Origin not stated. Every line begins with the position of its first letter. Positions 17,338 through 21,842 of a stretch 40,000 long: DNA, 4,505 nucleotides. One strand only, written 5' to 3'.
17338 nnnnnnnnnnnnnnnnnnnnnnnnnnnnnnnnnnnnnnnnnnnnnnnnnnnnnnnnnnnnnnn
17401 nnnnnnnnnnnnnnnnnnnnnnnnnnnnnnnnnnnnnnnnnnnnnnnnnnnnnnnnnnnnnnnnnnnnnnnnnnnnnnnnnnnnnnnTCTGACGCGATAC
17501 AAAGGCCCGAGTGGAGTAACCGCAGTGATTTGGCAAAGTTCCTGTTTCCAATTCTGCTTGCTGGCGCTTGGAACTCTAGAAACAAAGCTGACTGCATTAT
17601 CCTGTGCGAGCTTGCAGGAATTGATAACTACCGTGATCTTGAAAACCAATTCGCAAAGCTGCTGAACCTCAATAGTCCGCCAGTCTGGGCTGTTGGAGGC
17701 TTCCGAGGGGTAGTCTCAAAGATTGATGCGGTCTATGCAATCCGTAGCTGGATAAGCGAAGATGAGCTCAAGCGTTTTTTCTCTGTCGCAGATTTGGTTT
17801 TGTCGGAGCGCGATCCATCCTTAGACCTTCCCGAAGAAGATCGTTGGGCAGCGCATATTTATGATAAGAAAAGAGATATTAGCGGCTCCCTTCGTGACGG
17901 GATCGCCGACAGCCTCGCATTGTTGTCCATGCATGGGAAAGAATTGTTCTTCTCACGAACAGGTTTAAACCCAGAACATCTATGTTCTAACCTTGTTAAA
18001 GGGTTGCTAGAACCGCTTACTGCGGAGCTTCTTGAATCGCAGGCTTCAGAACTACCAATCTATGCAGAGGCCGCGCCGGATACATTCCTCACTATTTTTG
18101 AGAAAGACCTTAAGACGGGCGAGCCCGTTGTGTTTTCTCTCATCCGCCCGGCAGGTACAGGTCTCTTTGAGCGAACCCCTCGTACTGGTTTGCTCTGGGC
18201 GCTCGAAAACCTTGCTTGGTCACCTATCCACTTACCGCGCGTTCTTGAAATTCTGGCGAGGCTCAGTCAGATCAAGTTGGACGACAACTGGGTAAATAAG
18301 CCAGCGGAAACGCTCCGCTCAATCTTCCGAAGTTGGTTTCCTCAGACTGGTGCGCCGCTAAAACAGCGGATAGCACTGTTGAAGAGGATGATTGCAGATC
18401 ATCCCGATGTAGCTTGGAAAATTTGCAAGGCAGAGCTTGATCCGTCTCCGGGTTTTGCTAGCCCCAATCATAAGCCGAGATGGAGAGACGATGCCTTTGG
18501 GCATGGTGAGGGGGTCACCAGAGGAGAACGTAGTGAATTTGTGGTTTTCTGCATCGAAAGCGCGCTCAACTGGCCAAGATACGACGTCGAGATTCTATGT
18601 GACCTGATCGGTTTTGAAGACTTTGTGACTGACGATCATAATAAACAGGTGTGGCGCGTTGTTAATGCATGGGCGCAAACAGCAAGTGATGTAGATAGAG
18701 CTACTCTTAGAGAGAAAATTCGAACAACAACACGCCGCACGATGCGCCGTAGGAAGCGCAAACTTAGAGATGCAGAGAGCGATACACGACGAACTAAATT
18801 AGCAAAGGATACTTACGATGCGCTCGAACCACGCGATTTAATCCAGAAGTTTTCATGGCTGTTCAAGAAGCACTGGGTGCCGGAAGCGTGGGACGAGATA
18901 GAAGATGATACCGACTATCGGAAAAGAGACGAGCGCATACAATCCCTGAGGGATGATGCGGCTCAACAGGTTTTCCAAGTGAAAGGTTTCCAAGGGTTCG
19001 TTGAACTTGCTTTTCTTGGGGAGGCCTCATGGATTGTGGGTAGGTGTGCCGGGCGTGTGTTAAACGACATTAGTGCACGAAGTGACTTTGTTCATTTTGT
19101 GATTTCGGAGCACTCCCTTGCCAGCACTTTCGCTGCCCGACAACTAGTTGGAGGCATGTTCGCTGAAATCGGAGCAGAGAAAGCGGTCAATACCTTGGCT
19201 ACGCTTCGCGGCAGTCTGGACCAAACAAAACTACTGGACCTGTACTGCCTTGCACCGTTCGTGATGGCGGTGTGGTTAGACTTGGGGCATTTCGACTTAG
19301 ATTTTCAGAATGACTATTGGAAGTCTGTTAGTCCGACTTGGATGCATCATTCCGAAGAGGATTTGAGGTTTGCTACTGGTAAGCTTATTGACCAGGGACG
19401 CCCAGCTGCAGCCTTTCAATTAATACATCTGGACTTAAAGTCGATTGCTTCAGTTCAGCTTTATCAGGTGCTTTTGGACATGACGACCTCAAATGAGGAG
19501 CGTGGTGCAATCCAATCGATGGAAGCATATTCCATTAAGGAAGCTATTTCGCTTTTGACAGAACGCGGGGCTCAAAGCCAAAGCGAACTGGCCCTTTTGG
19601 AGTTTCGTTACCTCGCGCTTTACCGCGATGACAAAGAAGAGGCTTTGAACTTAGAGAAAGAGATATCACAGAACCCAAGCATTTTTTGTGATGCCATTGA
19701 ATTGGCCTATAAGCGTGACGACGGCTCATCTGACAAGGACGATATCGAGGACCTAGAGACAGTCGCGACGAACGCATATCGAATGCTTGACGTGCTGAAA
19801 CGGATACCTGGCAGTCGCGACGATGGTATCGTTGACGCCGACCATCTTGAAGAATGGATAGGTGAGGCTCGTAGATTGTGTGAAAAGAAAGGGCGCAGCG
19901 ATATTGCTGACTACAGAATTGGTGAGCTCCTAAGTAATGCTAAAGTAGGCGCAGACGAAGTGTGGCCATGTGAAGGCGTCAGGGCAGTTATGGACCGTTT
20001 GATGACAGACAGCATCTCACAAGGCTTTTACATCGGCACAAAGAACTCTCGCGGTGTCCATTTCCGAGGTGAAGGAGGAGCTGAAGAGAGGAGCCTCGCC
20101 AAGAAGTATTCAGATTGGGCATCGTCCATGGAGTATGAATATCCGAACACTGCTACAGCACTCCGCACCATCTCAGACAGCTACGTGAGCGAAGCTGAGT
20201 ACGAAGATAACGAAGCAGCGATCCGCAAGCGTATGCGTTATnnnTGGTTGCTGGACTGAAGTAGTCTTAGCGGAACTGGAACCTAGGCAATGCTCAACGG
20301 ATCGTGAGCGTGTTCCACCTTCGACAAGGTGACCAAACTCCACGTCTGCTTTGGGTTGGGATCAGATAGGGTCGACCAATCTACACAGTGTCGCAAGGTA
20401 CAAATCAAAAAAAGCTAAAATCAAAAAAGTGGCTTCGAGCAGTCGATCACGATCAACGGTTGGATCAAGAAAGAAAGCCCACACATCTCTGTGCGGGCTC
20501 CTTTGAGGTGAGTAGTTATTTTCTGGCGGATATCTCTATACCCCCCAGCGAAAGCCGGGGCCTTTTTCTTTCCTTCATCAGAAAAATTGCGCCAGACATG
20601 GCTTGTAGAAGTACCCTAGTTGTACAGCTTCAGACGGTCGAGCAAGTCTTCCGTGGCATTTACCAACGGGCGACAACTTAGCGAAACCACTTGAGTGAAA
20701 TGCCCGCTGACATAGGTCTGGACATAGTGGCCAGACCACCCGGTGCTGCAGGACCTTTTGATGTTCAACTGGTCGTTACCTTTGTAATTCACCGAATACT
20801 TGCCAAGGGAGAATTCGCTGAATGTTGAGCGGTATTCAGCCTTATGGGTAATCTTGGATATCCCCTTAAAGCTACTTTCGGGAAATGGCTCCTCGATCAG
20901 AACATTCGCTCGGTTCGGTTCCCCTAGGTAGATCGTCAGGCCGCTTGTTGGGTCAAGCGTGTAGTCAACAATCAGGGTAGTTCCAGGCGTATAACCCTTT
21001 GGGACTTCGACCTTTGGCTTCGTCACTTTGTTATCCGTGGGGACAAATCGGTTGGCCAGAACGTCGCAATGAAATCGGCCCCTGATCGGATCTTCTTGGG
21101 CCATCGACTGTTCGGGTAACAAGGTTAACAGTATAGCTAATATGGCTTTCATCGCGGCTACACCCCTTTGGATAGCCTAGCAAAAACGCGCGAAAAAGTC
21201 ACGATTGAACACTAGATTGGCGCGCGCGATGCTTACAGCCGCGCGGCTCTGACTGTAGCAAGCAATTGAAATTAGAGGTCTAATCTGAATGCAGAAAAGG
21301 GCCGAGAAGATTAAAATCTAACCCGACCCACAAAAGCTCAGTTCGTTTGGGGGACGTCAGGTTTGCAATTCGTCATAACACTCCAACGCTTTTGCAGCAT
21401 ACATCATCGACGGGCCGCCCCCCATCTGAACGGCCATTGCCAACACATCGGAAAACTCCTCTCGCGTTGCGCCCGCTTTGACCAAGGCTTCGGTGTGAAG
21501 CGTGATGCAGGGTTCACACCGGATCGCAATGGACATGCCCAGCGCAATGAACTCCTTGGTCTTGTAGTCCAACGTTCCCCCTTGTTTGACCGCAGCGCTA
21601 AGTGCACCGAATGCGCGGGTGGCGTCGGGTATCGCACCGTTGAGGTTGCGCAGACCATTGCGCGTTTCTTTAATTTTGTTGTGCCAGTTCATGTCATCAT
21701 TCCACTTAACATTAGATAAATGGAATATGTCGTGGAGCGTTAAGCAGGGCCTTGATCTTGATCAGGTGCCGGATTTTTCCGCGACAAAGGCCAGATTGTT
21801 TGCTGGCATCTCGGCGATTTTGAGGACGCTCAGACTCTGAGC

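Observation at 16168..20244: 1358-aa casposon cargo protein: HigA-type HTH fused to a large unassigned body, possibly defence- or conflict-related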

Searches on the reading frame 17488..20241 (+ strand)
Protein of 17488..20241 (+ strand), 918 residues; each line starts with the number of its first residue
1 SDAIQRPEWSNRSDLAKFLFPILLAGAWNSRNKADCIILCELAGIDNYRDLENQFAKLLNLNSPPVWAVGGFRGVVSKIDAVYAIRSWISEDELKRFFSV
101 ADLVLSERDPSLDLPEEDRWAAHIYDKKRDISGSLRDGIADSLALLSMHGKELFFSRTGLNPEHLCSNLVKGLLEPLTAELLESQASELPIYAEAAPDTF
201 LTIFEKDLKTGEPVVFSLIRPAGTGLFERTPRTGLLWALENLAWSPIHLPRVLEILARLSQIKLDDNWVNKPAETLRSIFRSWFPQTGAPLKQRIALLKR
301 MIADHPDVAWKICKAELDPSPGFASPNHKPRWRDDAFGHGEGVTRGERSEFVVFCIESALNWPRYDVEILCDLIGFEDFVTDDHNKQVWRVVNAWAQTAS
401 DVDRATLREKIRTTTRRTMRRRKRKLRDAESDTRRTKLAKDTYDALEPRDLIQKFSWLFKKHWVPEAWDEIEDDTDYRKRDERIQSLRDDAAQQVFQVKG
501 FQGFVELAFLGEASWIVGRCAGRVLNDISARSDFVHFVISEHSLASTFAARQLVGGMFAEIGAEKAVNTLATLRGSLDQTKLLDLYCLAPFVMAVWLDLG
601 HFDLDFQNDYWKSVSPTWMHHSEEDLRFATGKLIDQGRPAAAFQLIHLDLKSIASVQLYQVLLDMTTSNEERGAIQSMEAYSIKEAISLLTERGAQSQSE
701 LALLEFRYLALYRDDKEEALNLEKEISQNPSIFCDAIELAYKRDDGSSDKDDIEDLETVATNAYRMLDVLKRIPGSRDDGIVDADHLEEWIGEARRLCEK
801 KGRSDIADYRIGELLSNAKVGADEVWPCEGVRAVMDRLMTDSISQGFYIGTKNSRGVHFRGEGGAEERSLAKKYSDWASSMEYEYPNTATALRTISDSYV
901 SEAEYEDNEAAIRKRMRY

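Call 39: predict_structure(alignment_id=A3)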
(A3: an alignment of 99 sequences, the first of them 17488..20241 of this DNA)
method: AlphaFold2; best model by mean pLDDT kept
length: 918 residues; sequences in the alignment: 99
mean_pLDDT: 88.6   pTM: 0.73
mean pLDDT of the five models: 88.6, 88.3, 87.1, 85.5, 85.2
residues with pLDDT >= 90: 595; 70-90: 263; 50-70: 53; < 50: 7
segments of 3 or more residues with pLDDT < 50: 1-3
pLDDT, mean of each block of 10 residues (from residue 1): 61 87 93 95 93 92 89 90 89 94 95 87 88 94 93 89 95 95 94 96 97 93 70 93 96 97 85 93 92 97 94 86 79 86 89 94 93 86 90 92 92 68 61 82 91 92 71 67 91 95 94 93 93 94 90 95 93 88 93 92 93 85 90 92 89 92 86 57 90 91 89 74 92 92 82 76 87 85 93 94 93 93 91 94 94 78 86 95 93 95 89 73
secondary structure, 60 per line:
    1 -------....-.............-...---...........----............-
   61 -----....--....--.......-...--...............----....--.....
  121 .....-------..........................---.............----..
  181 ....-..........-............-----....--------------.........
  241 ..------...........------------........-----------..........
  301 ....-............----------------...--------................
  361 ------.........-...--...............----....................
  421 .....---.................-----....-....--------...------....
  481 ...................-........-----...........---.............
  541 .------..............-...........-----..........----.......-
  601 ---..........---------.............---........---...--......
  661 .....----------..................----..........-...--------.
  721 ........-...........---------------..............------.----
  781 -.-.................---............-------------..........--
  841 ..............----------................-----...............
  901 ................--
elements in order (helices of 4 or more, strands of 3 or more residues): H8-11 H13-25 E27-29 H33-43 H48-59 E66-69 E72-75 H78-84 H91-105 H110-113 H116-125 H133-158 H162-174 H179-184 H186-195 H197-208 H214-217 H232-242 H249-259 H272-279 H291-304 H306-317 H345-360 H367-375 H382-396 H401-425 H429-445 H451-454 H456-459 H477-499 H501-508 H514-524 H528-541 H548-561 H563-573 H579-588 H593-599 H604-613 H623-635 H639-646 H655-665 H676-693 H698-707 H720-728 H730-740 H756-769 H784-800 H804-815 H829-838 H841-854 H865-880 H886-916

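Call 41: fold_search(model_id=the predicted structure, library=pdb)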
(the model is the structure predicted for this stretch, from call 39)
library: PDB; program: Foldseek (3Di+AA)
matches with E <= 10: 924; with E <= 0.001: 28
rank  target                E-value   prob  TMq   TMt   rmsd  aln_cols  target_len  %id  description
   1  8a9k_A                4.4e-05  1.00  0.19  0.18  24.6      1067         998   10  Cryo-EM structure of USP1-UAF1 bound to FANCI and mono-ubiquitinated FANCD2 with ML323 (consensus reconstruction) (released 2022-10-12)
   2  5nrl_O                1.1e-04  1.00  0.25  0.27  19.2      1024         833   10  Structure of a pre-catalytic spliceosome (released 2017-05-31)
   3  8j8p_C                1.1e-04  0.99  0.13  0.13  38.0       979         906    9  Structure of the four-component Paf1 complex from Saccharomyces eubayanus (released 2023-05-24)
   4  5zwm_1                3.1e-04  1.00  0.25  0.27  19.2       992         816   11  Cryo-EM structure of the yeast pre-B complex at an average resolution of 3.4~4.6 angstrom (tri-snRNP and U2 snRNP Part (released 2018-08-29)
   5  7z8t_D                3.1e-04  1.00  0.21  0.18  25.0      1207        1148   11  CAND1-SCF-SKP2 CAND1 engaged SCF rocked (released 2023-04-19)
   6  3w3t                  3.1e-04  1.00  0.19  0.18  21.3      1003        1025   12  Crystal structure of Kap121p (released 2013-04-10)
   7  7q3l_A                4.2e-04  1.00  0.28  0.30  17.0      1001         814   10  Human 17S U2 snRNP 5' domain (released 2022-03-30)
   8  7xn7_q                4.2e-04  0.96  0.11  0.11  34.8       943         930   12  RNA polymerase II elongation complex containing Spt4/5, Elf1, Spt6, Spn1 and Paf1C (released 2022-09-07)
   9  8cdj_D                5.0e-04  0.99  0.16  0.16  28.1      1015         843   11  CAND1 b-hairpin++-SCF-SKP2 CAND1 rolling SCF engaged (released 2023-04-19)
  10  5oqr_A                5.2e-04  1.00  0.20  0.22  18.7       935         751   10  Crystal structure of the S. pombe condensin Cnd3-Cnd2 subcomplex (released 2017-10-18)
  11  8cmk_B                5.4e-04  1.00  0.27  0.28  16.6       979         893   12  Transportin-3 TNPO3 in complex with RSY region of CIRBP (released 2024-03-06)
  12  7zbw_D                5.6e-04  0.99  0.16  0.16  28.0       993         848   10  CAND1-SCF-SKP2 CAND1 rolling-2 SCF engaged (released 2023-04-19)
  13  7ay1_B                6.0e-04  0.91  0.13  0.13  27.7      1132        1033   11  Cryo-EM structure of USP1-UAF1 bound to mono-ubiquitinated FANCD2, and FANCI (released 2021-03-24)
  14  3zjy_E                6.7e-04  1.00  0.20  0.21  19.1       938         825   10  Crystal Structure of Importin 13 - RanGTP - eIF1A complex (released 2013-04-10)
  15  5h2v_A                7.2e-04  0.99  0.17  0.16  29.1      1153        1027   10  Crystal structure of the karyopherin Kap121p bound to the SUMO protease Ulp1p (released 2016-12-14)
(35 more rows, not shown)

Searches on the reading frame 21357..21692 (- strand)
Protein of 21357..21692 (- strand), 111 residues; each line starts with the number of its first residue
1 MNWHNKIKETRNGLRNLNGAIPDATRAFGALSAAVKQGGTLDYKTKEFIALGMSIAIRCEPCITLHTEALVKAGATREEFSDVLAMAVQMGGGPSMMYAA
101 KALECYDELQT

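Call 7: search_protein_families(library=ncbifam, proteins=[window:21357-21692:-], max_evalue=0.01)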
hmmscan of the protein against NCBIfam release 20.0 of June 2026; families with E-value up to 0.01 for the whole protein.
window:21357-21692:- (111 aa): 8 families
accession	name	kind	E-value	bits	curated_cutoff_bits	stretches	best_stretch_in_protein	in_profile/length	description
TIGR00778.1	ahpD_dom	domain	1.1e-12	47.2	27.8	1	39-87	1-49/51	alkylhydroperoxidase AhpD family core domain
NF041537.1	ArsM_AhpD_UU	exception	2.1e-10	39.9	510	1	33-93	273-333/345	arsenite methyltransferase/AhpD domain selenoprotein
NF045649.1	2X_seleno_MduS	exception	3.7e-09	36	380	1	26-90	236-300/338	methyltransferase domain-containing selenoprotein MduS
TIGR04169.1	perox_w_seleSAM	hypoth_equivalog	1.6e-08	34.6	120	1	22-109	20-107/109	arsenosugar biosynthesis-associated peroxidase-like protein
NF041047.1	GSU3128_fam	equivalog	2.1e-07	30.9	110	1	40-92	16-68/84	GSU3128 family (seleno)protein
TIGR02425.1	decarb_PcaC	equivalog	0.00012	22.2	155.7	1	35-99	47-111/123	4-carboxymuconolactone decarboxylase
TIGR01926.1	peroxid_rel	subfamily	0.0056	16.5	81.8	1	22-86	40-105/178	peroxidase-related enzyme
NF051488.1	bifunc_PcaDC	exception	0.0095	15.1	390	0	38-86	304-352/375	bifunctional 3-oxoadipate enol-lactonase/4-carboxymuconolactone decarboxylase PcaDC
